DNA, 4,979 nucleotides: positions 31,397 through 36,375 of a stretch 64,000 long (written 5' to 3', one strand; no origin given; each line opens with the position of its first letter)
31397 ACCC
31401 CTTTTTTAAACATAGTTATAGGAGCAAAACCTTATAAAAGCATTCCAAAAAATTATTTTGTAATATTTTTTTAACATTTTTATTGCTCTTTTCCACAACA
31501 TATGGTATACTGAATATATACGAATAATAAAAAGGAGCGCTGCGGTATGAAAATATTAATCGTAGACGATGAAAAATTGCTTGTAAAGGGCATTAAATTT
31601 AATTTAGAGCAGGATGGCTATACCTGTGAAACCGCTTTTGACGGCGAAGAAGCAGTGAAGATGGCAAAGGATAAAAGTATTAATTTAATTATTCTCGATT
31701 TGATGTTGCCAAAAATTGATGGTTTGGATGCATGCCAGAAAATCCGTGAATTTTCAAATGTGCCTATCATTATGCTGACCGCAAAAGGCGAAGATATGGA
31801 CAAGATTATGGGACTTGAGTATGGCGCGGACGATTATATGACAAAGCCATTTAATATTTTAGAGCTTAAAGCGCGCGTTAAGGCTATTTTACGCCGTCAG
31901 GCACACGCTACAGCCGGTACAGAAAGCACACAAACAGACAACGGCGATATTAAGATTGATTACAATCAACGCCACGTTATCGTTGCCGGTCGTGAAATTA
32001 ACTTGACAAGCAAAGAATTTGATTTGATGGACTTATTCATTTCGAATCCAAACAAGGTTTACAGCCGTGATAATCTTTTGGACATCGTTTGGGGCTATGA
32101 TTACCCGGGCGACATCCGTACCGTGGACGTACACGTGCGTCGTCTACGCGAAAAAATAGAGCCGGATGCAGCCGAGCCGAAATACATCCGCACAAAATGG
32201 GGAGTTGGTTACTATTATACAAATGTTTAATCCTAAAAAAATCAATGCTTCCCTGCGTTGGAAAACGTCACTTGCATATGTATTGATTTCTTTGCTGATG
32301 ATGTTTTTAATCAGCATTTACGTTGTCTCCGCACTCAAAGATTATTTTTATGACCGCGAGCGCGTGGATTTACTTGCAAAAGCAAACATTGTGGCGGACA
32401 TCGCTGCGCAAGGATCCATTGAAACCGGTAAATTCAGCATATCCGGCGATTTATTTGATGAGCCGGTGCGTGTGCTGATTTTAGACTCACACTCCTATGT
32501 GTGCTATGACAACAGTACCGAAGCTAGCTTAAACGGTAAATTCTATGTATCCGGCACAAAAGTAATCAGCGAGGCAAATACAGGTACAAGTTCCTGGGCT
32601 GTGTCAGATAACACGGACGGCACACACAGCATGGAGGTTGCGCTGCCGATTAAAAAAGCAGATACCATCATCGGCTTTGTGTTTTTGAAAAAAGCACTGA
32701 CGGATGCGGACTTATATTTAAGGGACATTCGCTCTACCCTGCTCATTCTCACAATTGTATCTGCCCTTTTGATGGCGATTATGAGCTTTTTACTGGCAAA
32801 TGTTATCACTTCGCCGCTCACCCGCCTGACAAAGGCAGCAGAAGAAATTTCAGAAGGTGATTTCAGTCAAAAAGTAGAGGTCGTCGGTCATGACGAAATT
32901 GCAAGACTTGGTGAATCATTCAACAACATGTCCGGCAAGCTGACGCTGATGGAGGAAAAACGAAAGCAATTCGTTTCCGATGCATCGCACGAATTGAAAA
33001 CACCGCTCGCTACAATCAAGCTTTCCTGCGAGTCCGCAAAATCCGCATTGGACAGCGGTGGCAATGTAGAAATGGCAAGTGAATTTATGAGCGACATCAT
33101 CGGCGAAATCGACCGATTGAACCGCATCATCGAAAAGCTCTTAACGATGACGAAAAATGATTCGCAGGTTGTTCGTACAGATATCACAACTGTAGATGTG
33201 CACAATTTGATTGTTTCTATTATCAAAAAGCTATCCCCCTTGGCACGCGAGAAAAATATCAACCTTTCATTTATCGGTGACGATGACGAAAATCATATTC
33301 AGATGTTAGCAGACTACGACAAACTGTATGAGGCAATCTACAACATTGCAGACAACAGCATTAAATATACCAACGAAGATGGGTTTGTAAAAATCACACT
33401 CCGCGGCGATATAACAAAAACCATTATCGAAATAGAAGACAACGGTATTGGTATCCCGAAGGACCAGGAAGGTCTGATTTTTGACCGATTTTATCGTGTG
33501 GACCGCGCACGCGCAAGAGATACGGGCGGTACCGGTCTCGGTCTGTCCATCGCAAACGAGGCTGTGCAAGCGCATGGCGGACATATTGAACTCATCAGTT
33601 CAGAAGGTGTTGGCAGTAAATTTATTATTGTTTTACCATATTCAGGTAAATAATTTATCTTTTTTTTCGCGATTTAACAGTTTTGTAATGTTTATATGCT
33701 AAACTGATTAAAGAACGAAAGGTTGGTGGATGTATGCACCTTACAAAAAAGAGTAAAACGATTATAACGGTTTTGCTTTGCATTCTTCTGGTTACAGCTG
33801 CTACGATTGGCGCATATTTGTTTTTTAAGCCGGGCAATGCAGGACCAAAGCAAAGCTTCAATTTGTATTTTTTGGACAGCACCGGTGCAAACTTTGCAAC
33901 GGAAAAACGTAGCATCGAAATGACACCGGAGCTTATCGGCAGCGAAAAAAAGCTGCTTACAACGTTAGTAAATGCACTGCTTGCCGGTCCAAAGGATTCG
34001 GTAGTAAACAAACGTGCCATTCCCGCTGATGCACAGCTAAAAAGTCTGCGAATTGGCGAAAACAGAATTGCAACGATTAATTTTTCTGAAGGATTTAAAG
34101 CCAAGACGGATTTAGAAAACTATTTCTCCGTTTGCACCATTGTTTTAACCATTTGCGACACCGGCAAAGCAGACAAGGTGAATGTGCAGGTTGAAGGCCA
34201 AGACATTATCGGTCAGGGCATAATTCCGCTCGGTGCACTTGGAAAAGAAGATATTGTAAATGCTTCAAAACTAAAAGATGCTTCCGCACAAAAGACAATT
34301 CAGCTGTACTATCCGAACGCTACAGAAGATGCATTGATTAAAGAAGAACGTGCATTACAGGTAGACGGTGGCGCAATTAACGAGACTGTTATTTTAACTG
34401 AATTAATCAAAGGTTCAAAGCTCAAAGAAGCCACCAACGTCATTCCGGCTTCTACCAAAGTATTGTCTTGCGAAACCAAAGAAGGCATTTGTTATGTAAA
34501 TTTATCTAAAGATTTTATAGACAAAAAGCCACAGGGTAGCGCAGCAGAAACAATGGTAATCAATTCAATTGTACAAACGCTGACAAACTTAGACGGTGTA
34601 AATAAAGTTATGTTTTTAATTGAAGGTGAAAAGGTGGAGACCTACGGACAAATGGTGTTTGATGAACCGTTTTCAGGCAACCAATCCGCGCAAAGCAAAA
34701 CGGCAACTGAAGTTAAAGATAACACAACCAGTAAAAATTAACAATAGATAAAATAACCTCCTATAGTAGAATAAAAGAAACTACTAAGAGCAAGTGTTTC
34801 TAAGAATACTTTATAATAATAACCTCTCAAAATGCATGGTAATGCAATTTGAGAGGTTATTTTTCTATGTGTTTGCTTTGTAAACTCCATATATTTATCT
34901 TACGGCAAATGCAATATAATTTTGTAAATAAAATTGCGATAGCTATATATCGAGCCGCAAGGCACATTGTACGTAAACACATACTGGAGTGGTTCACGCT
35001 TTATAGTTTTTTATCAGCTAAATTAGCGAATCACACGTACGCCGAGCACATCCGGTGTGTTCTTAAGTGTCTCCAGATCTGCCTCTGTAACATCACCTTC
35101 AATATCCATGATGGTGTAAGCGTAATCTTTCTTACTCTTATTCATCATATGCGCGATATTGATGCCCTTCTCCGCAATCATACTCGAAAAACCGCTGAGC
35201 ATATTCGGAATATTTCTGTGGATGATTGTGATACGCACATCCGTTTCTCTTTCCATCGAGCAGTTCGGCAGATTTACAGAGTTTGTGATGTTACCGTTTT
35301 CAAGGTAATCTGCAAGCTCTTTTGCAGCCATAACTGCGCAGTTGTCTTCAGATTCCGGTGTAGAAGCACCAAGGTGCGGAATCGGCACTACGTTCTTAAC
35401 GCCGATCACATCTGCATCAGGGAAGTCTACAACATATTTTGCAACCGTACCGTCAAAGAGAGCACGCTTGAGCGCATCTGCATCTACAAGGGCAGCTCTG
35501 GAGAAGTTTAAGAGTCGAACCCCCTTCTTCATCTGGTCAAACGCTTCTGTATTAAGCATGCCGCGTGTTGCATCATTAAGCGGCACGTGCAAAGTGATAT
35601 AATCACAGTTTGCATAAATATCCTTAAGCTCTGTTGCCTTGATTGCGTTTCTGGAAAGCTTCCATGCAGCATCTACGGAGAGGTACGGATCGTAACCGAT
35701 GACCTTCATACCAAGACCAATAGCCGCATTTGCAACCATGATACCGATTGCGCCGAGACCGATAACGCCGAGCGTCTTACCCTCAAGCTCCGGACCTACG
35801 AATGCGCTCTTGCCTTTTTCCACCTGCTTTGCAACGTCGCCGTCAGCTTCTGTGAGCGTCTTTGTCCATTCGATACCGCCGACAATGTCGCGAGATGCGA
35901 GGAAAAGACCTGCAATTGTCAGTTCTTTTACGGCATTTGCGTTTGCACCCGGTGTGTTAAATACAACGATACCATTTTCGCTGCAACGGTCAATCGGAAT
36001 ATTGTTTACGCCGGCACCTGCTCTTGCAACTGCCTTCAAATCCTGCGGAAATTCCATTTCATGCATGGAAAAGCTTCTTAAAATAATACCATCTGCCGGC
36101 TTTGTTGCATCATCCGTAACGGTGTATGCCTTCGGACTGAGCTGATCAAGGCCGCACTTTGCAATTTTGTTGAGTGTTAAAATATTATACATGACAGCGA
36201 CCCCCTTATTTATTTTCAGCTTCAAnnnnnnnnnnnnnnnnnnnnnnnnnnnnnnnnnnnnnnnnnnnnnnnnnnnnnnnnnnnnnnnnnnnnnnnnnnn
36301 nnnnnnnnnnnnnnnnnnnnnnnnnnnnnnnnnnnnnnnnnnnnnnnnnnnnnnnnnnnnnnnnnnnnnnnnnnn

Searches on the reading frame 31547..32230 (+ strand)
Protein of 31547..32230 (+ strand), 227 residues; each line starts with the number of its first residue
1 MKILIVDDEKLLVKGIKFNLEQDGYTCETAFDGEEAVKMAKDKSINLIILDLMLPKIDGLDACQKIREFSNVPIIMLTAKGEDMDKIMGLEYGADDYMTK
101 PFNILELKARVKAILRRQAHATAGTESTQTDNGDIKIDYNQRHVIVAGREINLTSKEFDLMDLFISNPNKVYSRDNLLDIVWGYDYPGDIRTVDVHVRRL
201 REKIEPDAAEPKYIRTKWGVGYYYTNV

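Call 10: search_protein_families(library=pfam, proteins=[window:31547-32230:+], max_evalue=0.001)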
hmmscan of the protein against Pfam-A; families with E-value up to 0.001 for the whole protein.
window:31547-32230:+ (227 aa): 2 families
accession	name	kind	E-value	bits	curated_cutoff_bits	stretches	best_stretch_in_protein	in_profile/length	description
PF00072.30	Response_reg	-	1.3e-30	106.2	30.2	1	3-112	1-111/111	Response regulator receiver domain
PF00486.34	Trans_reg_C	-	4.7e-29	100.7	26.2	1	148-223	1-76/77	Transcriptional regulatory protein, C terminal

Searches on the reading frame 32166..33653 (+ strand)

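Call 10: search_protein_families(library=pfam, proteins=[window:32166-33653:+], max_evalue=0.001)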
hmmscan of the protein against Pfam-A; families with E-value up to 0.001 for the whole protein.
window:32166-33653:+ (495 aa): 3 families
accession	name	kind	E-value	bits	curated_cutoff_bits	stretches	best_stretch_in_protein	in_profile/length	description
PF02518.31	HATPase_c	-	2.3e-28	99.3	26.4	1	383-492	2-109/111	Histidine kinase-, DNA gyrase B-, and HSP90-like ATPase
PF00672.30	HAMP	-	6.4e-16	58.9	25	1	209-259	1-51/53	HAMP domain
PF00512.31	HisKA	-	1.7e-14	54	26.9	1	266-333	2-65/66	His Kinase A (phospho-acceptor) domain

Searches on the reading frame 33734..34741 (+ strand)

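Call 10: search_protein_families(library=pfam, proteins=[window:33734-34741:+], max_evalue=0.001)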
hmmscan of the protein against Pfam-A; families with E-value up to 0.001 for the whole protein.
window:33734-34741:+ (335 aa): 1 family
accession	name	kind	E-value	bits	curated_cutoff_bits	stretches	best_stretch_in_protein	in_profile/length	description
PF10646.14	Germane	-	2.4e-43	147.9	23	2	190-302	1-117/117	Sporulation and spore germination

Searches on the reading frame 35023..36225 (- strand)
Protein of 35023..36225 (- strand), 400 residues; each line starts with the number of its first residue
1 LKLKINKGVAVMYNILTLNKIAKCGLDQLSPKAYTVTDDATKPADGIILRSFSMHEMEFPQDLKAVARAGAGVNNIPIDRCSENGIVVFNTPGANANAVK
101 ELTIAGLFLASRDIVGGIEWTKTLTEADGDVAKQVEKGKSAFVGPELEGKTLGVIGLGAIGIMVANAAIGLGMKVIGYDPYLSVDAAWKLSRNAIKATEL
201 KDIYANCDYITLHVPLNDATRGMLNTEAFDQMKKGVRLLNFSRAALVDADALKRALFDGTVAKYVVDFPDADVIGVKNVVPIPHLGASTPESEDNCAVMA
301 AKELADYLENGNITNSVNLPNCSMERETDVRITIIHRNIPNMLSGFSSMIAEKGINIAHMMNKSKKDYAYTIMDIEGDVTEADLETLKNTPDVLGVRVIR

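Call 44: search_protein_families(library=pfam, proteins=[window:35023-36225:-], max_evalue=0.0001)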
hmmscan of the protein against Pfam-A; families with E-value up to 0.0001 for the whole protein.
window:35023-36225:- (400 aa): 3 families
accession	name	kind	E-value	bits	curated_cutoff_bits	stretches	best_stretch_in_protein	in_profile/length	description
PF02826.25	2-Hacid_dh_C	-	2.9e-39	134.7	25.1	1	120-286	7-178/178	D-isomer specific 2-hydroxyacid dehydrogenase, NAD binding domain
PF00389.36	2-Hacid_dh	-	5.5e-19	68.6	24.6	1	37-318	33-134/134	D-isomer specific 2-hydroxyacid dehydrogenase, catalytic domain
PF03446.21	NAD_binding_2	-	6.2e-07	30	21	1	152-256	2-107/161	NAD binding domain of 6-phosphogluconate dehydrogenase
